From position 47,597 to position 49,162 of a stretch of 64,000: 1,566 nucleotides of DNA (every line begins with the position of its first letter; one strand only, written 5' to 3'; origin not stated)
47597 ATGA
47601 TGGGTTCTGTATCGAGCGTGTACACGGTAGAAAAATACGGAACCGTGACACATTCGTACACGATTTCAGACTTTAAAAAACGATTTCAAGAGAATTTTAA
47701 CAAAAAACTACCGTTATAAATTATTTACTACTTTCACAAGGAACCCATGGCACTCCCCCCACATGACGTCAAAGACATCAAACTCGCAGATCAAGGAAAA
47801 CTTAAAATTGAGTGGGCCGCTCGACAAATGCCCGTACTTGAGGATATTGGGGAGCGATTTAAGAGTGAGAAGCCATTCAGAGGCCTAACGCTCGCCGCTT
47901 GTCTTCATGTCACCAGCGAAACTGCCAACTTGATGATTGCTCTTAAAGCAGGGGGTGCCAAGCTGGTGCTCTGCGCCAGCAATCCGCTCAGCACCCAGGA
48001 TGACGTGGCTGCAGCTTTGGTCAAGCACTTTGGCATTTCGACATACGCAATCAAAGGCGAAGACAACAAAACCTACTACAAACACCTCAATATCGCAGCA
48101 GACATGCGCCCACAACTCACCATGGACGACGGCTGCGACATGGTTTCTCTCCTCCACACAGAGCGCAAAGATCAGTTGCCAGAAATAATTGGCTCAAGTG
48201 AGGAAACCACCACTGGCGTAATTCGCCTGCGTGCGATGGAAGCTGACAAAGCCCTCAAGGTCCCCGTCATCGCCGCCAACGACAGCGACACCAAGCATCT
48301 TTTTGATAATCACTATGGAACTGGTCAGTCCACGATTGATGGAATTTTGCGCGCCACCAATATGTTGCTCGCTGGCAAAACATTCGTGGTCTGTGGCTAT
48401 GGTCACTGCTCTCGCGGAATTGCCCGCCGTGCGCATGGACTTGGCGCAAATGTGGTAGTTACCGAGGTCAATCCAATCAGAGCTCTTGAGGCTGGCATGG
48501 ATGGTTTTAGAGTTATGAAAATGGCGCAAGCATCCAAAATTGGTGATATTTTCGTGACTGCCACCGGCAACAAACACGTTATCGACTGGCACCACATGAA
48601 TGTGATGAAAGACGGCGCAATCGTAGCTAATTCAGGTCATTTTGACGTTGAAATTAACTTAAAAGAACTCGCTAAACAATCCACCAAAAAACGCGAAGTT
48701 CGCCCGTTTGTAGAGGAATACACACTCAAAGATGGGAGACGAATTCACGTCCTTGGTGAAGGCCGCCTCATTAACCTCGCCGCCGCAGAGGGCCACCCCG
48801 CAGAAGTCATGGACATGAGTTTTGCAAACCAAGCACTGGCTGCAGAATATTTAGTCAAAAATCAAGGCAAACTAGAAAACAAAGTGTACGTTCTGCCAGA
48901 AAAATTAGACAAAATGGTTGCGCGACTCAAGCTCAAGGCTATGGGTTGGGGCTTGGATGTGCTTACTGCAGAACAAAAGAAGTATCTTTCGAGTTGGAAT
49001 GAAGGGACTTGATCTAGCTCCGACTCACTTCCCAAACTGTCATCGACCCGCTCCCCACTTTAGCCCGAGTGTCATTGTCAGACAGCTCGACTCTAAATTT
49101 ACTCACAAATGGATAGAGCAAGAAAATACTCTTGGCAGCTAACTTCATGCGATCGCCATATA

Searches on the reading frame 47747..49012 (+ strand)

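Call 68: search_protein_families(library=pfam, proteins=[window:47747-49012:+], max_evalue=0.0001)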
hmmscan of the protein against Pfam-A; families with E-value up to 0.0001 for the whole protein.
window:47747-49012:+ (421 aa): 4 families
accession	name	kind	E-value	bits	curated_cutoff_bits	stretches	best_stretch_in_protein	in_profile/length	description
PF05221.23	AdoHcyase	-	1e-59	202.6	25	2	144-420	177-291/299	S-adenosyl-L-homocysteine hydrolase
PF00670.27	AdoHcyase_NAD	-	1.7e-56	191.2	27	1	188-348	1-161/162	S-adenosyl-L-homocysteine hydrolase, NAD binding domain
PF02826.25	2-Hacid_dh_C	-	3.5e-08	33.5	25.1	1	207-298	33-128/178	D-isomer specific 2-hydroxyacid dehydrogenase, NAD binding domain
PF07991.19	KARI_N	-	4.2e-05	23.6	20.6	1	208-305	2-103/165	Acetohydroxy acid isomeroreductase, NADPH-binding domain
